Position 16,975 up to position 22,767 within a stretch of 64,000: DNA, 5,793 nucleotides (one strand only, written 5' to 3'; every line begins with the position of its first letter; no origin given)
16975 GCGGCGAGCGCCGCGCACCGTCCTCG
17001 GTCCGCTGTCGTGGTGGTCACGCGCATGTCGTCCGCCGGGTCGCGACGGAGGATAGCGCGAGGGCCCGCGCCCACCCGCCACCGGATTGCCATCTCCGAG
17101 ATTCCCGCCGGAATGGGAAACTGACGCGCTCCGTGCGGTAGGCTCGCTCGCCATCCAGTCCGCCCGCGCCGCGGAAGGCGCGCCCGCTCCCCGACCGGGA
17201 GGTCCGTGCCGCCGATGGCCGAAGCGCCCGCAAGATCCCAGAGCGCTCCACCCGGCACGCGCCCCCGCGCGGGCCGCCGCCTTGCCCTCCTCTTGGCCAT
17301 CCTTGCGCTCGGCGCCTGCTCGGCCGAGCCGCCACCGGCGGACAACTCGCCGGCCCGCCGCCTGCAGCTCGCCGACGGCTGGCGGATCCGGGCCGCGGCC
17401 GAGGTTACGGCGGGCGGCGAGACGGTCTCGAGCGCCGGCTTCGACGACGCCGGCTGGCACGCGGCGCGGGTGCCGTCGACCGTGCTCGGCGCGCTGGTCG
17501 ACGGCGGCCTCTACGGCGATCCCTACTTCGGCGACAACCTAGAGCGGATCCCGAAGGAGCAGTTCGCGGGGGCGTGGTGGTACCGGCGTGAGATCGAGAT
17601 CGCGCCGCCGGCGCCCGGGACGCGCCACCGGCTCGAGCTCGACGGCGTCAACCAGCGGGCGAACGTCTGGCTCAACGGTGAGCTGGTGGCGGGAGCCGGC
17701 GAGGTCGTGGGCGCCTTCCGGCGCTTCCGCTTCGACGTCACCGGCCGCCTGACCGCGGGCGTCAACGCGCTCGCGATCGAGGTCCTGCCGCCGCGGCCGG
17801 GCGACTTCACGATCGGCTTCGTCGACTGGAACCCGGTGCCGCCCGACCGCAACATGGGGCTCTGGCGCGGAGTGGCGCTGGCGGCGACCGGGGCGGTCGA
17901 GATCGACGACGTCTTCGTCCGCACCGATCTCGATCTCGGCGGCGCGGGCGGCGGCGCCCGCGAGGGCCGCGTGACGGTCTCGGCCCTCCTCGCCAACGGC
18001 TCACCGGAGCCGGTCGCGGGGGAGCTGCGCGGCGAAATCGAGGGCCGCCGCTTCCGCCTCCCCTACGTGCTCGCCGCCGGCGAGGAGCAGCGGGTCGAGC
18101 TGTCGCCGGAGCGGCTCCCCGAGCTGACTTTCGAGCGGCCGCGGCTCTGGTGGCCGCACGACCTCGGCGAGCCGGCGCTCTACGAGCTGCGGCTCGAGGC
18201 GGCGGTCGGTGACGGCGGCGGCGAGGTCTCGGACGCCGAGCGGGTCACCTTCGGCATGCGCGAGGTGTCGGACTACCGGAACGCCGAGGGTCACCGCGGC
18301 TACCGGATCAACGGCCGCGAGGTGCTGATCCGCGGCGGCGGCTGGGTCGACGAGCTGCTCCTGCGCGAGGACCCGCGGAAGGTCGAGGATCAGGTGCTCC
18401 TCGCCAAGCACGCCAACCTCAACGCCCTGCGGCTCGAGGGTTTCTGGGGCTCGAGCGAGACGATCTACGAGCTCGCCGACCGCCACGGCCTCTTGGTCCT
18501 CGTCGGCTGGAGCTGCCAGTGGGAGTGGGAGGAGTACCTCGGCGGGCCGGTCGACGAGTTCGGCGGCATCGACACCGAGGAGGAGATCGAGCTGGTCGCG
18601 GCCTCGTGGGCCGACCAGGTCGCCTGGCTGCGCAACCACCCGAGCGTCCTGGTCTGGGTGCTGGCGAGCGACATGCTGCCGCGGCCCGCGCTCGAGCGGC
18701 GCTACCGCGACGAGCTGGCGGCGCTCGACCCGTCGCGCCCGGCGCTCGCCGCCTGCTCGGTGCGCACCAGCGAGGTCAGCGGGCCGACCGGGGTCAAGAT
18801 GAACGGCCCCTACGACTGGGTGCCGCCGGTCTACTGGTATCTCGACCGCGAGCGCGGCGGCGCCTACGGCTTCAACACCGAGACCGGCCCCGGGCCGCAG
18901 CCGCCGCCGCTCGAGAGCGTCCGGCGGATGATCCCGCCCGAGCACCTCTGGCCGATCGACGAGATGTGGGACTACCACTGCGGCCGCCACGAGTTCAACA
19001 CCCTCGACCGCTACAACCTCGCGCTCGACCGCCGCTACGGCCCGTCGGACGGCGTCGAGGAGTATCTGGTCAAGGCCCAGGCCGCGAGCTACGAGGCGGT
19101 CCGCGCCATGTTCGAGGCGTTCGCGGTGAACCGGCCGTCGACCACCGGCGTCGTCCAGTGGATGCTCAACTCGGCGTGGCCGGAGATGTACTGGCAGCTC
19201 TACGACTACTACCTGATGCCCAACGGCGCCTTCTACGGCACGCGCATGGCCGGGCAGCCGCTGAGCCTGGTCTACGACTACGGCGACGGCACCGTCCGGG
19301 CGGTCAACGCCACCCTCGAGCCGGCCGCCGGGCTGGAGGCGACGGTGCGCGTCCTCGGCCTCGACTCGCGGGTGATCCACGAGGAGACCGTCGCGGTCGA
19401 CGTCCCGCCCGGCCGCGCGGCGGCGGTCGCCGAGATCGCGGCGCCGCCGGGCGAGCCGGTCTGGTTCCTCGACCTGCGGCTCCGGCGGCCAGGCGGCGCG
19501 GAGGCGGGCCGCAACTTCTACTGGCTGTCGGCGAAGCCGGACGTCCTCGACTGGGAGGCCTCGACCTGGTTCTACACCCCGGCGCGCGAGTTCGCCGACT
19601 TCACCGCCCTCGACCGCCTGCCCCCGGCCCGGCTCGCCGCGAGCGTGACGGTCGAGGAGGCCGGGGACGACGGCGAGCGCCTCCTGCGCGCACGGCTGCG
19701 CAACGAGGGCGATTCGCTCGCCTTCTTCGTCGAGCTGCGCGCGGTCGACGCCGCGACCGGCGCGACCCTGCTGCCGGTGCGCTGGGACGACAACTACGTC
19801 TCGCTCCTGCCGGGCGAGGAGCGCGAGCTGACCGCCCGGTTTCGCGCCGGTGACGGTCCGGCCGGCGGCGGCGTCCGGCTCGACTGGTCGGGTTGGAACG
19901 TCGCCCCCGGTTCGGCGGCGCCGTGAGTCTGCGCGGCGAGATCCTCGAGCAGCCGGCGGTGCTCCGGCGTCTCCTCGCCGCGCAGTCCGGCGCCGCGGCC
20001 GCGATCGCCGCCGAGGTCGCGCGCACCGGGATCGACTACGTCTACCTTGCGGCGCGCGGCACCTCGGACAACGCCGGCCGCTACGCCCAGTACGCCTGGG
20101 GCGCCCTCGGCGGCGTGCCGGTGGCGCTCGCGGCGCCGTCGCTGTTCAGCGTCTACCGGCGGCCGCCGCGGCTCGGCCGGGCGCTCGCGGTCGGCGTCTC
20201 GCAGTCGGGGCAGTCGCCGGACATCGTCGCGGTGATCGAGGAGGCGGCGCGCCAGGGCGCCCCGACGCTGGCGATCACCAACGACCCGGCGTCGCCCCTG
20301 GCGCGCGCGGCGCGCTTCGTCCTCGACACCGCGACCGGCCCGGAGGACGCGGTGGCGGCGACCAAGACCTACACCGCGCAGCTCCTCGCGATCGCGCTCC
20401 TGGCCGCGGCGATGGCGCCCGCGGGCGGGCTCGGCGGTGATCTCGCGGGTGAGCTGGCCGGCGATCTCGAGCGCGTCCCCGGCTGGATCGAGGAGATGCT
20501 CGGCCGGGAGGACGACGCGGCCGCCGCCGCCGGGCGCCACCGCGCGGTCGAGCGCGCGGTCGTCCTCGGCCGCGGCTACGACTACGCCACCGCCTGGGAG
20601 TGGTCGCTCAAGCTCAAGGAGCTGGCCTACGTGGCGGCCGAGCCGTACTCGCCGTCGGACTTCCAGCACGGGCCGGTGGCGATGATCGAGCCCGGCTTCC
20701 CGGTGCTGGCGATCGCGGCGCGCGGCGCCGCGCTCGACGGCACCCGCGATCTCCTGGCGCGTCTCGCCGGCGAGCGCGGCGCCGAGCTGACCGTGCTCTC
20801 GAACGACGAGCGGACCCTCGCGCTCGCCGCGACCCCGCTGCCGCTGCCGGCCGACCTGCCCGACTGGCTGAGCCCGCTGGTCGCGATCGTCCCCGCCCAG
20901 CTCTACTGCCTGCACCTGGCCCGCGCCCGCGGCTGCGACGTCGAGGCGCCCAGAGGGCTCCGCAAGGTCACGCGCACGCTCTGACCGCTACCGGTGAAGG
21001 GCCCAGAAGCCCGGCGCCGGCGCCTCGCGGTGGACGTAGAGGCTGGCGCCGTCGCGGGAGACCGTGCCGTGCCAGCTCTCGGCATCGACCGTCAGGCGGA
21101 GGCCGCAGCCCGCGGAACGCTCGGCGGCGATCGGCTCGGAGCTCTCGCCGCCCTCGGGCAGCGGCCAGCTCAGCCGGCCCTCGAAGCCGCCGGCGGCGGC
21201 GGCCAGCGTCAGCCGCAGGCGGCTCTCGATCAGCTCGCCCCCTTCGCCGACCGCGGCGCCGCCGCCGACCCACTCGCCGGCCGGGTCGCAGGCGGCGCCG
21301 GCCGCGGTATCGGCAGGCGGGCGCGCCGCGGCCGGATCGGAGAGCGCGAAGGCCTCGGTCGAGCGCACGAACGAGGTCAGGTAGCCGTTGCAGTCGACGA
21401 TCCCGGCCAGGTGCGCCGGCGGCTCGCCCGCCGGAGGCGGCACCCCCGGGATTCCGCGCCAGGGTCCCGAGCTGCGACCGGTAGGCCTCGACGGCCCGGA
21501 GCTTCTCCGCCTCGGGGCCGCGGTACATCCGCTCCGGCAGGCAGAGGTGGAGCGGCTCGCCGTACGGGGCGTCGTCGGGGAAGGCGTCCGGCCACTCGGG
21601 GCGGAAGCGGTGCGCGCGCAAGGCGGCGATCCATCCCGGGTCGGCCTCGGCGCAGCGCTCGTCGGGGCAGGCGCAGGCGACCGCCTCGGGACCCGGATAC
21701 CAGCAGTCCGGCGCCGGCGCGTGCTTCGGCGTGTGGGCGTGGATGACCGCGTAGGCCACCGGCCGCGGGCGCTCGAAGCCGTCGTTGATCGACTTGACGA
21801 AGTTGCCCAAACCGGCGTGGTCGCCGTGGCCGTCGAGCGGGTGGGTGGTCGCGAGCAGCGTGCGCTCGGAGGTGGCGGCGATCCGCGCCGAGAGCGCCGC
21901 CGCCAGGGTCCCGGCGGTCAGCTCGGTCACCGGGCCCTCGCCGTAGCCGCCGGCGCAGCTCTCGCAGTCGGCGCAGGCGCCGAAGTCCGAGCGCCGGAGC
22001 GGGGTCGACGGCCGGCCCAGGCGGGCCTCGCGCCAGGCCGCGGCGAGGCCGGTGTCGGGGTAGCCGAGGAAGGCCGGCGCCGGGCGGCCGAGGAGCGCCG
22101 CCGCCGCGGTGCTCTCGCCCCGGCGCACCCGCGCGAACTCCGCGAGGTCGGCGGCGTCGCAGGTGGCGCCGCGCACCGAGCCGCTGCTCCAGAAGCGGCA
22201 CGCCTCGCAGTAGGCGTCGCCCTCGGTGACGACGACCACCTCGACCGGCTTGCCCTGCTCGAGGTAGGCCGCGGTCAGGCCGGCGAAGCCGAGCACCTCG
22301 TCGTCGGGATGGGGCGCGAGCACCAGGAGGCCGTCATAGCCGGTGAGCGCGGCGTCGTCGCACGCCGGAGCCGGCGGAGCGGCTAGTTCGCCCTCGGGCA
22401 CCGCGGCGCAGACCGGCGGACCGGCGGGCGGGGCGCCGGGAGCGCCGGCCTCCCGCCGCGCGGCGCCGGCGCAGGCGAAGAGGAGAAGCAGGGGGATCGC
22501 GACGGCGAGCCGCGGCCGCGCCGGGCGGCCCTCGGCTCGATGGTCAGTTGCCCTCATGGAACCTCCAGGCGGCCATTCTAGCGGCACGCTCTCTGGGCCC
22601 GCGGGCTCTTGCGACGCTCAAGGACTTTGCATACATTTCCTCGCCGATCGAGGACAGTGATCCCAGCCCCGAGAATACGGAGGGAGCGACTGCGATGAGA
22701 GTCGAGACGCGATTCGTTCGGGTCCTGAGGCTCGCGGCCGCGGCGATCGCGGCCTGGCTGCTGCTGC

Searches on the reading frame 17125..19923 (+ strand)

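Call 38: search_protein_families(library=pfam, proteins=[window:17125-19923:+], max_evalue=0.001)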
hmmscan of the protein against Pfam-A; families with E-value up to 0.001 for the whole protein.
window:17125-19923:+ (933 aa): 7 families
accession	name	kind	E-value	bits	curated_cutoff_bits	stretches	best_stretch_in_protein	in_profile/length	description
PF18368.7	Ig_GlcNase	-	3.2e-28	98.4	26.3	1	815-926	1-105/105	Exo-beta-D-glucosaminidase Ig-fold domain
PF22666.2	Glyco_hydro_2_N2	-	5.1e-21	75.9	27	1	102-222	10-119/167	Glycosyl hydrolase 2 galactose-binding domain-like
PF00703.27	Glyco_hydro_2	-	6.6e-10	40.2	23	1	258-379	1-109/109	Glycosyl hydrolases family 2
PF02837.24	Glyco_hydro_2_N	-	3.5e-08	34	28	1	146-225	62-138/169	Glycosyl hydrolases family 2, sugar binding domain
PF02836.23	Glyco_hydro_2_C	-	6e-06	26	21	1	418-540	36-158/302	Glycosyl hydrolases family 2, TIM barrel domain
PF17786.7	Mannosidase_ig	-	0.00012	23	23.4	1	724-801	5-86/91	Mannosidase Ig/CBM-like domain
PF17753.7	Ig_mannosidase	-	0.00017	21.6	22.6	1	858-904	19-58/81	Ig-fold domain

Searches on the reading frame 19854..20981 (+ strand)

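Call 38: search_protein_families(library=pfam, proteins=[window:19854-20981:+], max_evalue=0.001)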
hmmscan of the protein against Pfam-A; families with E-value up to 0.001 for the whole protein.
window:19854-20981:+ (376 aa): 2 families
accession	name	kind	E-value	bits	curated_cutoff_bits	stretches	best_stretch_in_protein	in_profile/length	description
PF01380.27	SIS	-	3.8e-32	111.3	25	2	63-185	8-130/131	SIS domain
PF00702.32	Hydrolase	-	0.00048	21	26.4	0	119-158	96-136/191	haloacid dehalogenase-like hydrolase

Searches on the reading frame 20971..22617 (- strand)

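Call 38: search_protein_families(library=pfam, proteins=[window:20971-22617:-], max_evalue=0.001)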
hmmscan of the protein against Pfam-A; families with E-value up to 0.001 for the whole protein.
window:20971-22617:- (549 aa): 1 family
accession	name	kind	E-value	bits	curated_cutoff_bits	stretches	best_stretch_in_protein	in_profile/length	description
PF02585.22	PIG-L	-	7.3e-19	69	28.2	1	98-276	1-127/129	GlcNAc-PI de-N-acetylase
